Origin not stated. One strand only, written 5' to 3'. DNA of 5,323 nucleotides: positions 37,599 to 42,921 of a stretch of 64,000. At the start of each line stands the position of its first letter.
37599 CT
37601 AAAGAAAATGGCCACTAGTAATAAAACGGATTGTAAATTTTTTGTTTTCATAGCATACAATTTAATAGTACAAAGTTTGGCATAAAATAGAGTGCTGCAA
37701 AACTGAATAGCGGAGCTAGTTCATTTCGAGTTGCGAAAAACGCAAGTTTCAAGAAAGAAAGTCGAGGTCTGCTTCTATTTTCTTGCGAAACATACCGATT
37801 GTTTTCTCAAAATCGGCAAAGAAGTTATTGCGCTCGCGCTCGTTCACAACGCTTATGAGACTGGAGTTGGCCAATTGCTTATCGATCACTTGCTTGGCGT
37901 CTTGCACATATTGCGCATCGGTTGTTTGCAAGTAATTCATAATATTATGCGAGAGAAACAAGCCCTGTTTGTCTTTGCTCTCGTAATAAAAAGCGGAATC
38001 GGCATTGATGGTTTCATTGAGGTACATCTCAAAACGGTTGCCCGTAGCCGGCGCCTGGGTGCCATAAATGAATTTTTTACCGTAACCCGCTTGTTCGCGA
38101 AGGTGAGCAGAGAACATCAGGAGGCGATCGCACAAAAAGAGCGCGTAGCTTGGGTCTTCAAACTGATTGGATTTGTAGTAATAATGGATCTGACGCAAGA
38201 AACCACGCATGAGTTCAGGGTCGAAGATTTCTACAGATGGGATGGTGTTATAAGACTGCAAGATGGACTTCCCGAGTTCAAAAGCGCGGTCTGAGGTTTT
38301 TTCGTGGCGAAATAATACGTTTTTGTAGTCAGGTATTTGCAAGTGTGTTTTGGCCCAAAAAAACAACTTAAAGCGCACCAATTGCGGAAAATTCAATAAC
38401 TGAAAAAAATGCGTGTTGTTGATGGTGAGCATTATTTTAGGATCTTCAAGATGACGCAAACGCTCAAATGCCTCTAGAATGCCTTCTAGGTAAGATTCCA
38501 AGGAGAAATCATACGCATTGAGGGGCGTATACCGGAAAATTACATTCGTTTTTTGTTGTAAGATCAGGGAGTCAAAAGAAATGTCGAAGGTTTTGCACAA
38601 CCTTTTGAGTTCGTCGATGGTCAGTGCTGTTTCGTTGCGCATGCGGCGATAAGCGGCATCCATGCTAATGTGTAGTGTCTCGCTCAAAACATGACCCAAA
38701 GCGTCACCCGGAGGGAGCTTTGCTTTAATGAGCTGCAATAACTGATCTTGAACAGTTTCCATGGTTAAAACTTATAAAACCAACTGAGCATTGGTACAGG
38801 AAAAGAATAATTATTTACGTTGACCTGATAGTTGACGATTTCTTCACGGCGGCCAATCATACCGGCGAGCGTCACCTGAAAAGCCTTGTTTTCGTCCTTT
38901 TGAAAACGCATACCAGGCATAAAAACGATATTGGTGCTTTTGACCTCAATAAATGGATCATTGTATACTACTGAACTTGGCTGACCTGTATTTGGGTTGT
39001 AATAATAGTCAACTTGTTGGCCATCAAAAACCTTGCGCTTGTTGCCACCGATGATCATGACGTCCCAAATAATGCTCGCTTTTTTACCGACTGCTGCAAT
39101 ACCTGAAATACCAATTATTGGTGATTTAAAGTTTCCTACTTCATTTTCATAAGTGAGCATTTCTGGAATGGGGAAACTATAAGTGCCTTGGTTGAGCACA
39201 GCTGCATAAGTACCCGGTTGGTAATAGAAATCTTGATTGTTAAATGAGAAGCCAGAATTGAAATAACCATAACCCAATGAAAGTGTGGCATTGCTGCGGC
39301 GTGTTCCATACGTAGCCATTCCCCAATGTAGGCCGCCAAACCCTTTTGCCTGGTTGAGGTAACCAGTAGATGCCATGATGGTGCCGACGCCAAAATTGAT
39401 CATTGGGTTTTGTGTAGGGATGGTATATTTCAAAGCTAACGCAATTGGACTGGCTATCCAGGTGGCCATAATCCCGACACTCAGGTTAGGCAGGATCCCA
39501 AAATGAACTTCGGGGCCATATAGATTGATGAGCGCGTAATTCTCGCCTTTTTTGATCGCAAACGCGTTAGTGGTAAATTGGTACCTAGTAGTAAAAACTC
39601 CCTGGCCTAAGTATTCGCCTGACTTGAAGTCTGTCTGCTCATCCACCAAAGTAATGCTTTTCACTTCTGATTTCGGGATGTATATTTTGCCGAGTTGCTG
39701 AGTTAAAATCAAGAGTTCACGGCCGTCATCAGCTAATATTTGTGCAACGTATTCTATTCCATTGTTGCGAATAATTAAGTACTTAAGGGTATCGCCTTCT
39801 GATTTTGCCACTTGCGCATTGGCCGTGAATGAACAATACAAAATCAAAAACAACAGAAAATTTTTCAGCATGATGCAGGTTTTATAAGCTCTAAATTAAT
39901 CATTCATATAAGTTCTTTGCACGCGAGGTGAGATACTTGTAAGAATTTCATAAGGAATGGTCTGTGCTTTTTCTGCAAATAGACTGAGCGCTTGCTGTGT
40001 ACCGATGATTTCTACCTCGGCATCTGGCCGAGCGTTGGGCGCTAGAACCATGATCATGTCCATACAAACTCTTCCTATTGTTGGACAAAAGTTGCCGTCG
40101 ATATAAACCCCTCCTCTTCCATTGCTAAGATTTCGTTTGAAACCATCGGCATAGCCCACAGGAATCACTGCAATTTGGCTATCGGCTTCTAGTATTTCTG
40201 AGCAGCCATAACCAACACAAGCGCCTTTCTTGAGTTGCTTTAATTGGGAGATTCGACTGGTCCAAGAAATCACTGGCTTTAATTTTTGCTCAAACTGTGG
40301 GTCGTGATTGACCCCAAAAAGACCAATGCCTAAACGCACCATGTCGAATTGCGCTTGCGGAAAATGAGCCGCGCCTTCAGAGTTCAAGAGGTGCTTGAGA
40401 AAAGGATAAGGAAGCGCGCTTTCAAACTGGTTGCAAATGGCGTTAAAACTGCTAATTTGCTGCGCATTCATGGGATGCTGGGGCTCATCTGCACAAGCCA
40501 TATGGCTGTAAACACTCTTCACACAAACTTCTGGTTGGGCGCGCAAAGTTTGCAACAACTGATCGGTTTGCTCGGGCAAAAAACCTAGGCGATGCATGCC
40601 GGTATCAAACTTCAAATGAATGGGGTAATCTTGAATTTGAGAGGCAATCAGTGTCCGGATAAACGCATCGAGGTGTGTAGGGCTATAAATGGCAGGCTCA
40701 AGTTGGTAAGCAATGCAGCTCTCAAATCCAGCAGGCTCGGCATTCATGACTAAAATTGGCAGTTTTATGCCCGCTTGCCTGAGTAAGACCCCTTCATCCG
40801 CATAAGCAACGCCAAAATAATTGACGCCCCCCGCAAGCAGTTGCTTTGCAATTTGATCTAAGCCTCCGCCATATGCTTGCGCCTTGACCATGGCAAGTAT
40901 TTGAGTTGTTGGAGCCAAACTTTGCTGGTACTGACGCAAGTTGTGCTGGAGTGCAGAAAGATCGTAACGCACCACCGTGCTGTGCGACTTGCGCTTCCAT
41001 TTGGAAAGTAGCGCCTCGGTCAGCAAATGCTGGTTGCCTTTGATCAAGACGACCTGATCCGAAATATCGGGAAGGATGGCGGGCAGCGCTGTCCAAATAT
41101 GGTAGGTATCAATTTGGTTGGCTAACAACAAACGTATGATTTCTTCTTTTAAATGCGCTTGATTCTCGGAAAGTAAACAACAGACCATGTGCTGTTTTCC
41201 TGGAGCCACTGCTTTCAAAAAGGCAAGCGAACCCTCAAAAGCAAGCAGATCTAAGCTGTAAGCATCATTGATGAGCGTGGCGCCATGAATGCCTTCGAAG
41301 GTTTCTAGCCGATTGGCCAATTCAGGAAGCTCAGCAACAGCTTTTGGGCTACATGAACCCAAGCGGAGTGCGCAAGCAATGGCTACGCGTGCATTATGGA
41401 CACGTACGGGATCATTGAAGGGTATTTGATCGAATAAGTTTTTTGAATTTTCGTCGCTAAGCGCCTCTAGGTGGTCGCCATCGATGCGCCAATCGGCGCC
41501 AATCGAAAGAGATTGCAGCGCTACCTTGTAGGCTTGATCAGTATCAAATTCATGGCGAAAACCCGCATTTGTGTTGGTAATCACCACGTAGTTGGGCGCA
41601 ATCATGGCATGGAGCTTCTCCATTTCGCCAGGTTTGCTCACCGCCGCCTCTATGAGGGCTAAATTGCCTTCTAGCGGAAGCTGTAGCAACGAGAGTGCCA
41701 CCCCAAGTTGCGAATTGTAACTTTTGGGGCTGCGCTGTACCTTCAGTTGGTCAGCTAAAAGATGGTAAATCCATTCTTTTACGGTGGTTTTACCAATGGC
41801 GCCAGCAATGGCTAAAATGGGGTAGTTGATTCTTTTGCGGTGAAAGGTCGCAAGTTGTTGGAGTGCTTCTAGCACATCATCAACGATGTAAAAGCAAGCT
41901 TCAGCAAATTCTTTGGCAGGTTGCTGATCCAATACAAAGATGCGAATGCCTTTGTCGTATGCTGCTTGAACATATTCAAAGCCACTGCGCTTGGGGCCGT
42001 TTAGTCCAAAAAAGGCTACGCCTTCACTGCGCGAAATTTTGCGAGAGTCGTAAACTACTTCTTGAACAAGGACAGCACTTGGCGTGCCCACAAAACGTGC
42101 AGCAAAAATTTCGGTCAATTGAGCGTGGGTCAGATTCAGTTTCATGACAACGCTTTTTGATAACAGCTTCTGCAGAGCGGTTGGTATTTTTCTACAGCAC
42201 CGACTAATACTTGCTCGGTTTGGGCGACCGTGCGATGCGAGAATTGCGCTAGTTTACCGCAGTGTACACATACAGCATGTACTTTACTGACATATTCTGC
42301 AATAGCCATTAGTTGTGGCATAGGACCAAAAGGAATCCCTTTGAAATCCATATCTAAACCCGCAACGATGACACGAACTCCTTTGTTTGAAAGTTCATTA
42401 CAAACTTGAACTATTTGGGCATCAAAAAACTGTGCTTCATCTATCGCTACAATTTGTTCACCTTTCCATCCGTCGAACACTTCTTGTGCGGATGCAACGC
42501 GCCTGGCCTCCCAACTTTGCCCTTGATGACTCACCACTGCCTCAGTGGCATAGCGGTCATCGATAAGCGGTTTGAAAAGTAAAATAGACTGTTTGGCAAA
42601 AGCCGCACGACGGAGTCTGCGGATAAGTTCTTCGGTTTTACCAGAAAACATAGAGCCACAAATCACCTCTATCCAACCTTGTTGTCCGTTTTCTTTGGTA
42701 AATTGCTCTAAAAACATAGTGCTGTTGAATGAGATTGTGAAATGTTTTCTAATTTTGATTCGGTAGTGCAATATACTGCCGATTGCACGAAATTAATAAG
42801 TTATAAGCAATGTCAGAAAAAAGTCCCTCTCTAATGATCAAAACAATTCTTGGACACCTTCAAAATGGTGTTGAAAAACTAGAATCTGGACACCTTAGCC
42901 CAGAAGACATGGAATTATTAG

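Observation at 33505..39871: Envelope-signalling array: two paralogous barrel proteins, each butt-joined to a cytoplasmic signalling gene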

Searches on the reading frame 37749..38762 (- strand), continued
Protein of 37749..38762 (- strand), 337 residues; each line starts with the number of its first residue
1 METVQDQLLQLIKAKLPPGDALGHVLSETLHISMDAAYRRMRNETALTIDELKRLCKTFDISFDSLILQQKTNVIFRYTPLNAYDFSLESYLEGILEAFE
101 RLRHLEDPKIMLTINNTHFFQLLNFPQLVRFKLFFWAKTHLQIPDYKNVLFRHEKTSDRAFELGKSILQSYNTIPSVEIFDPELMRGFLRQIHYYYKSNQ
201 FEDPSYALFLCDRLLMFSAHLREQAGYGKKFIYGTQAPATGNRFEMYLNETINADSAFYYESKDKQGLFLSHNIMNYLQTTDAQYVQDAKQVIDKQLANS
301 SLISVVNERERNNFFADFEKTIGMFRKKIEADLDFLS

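Call 67: list_cluster_members(proteins=[P0364, P0366, P0370, P0376, P0388, P0402, P0429, P0452, P0478, P0510])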
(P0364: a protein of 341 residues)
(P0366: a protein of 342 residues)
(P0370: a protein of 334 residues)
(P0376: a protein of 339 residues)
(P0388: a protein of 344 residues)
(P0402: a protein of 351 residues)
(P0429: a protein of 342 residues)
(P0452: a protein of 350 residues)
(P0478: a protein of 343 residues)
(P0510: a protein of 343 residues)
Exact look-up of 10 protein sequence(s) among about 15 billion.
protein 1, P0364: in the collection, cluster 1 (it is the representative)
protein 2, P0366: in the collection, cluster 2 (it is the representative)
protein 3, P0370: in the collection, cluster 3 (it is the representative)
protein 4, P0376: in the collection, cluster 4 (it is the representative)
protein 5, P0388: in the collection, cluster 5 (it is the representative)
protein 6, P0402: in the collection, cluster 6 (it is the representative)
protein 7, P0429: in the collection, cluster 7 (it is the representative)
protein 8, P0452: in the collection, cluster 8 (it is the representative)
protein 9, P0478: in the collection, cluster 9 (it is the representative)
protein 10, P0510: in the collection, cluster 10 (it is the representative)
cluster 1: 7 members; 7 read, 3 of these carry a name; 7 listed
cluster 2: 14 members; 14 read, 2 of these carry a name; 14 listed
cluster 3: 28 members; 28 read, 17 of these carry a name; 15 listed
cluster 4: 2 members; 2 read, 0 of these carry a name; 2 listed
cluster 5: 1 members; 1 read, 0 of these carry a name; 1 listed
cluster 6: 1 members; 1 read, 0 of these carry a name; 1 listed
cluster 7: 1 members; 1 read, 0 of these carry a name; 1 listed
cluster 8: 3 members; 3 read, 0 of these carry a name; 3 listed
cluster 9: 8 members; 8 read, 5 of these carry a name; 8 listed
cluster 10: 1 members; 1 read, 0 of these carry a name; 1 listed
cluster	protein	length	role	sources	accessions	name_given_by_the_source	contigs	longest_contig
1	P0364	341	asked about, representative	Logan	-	-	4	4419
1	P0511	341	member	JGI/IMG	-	hypothetical protein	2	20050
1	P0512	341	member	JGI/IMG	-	hypothetical protein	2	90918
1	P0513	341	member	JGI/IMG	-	hypothetical protein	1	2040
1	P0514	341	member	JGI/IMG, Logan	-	-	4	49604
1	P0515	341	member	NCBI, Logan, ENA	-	-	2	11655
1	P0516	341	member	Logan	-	-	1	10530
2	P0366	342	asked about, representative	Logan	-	-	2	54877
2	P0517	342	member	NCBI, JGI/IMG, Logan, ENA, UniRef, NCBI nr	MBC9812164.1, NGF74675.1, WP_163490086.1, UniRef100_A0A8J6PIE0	hypothetical protein H9Y05_06690 [Crocinitomicaceae bacterium CZZ-1] | Transcription regulator BetR N-terminal domain-containing protein n=1 Tax=Taishania ... | hypothetical protein [Taishania pollutisoli]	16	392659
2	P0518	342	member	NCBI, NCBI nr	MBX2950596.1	MAG: hypothetical protein KF704_15045 [Crocinitomicaceae bacterium] | hypothetical protein [Crocinitomicaceae bacterium]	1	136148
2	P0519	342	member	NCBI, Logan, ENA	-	-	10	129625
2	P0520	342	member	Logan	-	-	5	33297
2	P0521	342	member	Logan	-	-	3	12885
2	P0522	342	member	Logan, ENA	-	-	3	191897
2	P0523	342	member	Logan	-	-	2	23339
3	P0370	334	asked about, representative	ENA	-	-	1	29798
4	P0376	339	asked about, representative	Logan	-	-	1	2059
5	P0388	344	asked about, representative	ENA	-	-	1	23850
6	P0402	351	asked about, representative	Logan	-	-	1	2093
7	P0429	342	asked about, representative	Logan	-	-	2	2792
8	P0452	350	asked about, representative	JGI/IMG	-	-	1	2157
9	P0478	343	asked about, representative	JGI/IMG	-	hypothetical protein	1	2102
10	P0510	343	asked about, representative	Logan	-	-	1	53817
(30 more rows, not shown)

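Call 68: search_protein_families(library=ncbifam, proteins=[P0364, P0366, P0370, P0376, P0388, P0402, P0429, P0452, P0478, P0510], max_evalue=0.01)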
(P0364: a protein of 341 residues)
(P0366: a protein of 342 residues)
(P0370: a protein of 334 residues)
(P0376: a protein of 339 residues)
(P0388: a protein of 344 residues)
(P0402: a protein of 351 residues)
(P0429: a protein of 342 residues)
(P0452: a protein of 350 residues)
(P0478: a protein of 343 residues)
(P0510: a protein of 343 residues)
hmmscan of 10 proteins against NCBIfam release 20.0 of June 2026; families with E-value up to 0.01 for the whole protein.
P0364 (341 aa): 0 families

P0366 (342 aa): 1 family
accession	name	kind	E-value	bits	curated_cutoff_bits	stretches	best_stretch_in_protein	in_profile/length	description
NF041951.1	phage_RstR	subfamily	0.0044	17.3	80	0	29-75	20-66/108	RstR family transcriptional repressor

P0370 (334 aa): 0 families

P0376 (339 aa): 0 families

P0388 (344 aa): 0 families

P0402 (351 aa): 0 families

P0429 (342 aa): 0 families

P0452 (350 aa): 1 family
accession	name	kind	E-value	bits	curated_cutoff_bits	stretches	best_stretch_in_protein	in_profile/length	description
NF041951.1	phage_RstR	subfamily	6.7e-05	23.1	80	1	41-91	19-69/108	RstR family transcriptional repressor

P0478 (343 aa): 0 families

P0510 (343 aa): 0 families

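Call 77: search_protein_families(library=padloc, proteins=[window:37749-38762:-], max_evalue=0.01)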
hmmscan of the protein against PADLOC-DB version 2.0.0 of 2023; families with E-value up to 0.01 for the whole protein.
window:37749-38762:- (337 aa): 1 family
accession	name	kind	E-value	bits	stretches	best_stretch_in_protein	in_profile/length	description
PDLC04775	PDC-M69A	-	0.0014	17.1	1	6-73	6-73/113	-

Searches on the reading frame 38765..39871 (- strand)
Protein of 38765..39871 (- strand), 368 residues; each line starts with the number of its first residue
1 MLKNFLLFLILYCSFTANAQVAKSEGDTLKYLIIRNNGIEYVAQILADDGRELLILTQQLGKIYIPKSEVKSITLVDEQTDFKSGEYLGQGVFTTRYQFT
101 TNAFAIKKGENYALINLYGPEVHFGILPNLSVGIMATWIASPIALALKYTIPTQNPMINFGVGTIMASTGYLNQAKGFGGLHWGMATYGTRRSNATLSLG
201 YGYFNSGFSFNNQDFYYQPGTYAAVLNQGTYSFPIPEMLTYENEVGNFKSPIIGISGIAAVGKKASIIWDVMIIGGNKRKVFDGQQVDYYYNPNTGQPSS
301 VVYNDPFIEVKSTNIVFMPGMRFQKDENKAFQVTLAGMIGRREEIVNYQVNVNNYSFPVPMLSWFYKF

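Call 3: search_protein_families(library=pfam, proteins=[window:38765-39871:-], max_evalue=1)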
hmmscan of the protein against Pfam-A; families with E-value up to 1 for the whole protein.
window:38765-39871:- (368 aa): 1 family
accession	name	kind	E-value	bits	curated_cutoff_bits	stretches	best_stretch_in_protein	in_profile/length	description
PF06420.17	Mgm101p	-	0.082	12.9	27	1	308-356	31-79/170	Mitochondrial genome maintenance MGM101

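Call 4: search_protein_families(library=ncbifam, proteins=[window:38765-39871:-], max_evalue=1)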
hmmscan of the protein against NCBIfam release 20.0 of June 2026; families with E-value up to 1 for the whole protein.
window:38765-39871:- (368 aa): 0 families
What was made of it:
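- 38765..39871 (-): barB: secreted outer-membrane beta-barrel paralog (368 aa). Its stop lies 2 nt before the HTH start. No Pfam or NCBIfam hit (calls 3, 4).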

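Call 77: search_protein_families(library=padloc, proteins=[window:38765-39871:-], max_evalue=0.01)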
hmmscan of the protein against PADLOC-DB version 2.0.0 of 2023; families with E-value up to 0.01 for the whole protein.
window:38765-39871:- (368 aa): 0 families

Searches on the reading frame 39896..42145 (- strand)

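Call 78: search_protein_families(library=pfam, proteins=[window:39896-42145:-], max_evalue=0.00001)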
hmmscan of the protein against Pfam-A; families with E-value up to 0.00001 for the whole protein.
window:39896-42145:- (749 aa): 3 families
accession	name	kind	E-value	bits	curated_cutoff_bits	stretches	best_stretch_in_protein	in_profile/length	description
PF01168.26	Ala_racemase_N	-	2.7e-62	210.8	24.1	1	395-613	2-219/220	Alanine racemase, N-terminal domain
PF00842.27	Ala_racemase_C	-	2.1e-38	131.2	25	1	625-746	1-127/127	Alanine racemase, C-terminal domain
PF08245.18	Mur_ligase_M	-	2.9e-10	40.9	24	1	113-205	1-101/200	Mur ligase middle domain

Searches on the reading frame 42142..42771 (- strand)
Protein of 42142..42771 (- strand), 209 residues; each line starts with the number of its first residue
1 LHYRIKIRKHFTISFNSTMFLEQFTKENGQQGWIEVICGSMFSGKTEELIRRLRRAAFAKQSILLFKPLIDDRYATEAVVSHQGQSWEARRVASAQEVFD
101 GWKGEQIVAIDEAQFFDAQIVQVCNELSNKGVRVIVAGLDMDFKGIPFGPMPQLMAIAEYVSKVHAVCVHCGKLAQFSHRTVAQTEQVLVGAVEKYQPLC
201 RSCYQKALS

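Call 78: search_protein_families(library=pfam, proteins=[window:42142-42771:-], max_evalue=0.00001)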
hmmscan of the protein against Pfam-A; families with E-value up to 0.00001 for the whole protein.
window:42142-42771:- (209 aa): 1 family
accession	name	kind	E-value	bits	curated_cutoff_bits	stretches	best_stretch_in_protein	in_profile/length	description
PF00265.24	TK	-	1.5e-56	191.5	20.6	1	32-204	1-176/176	Thymidine kinase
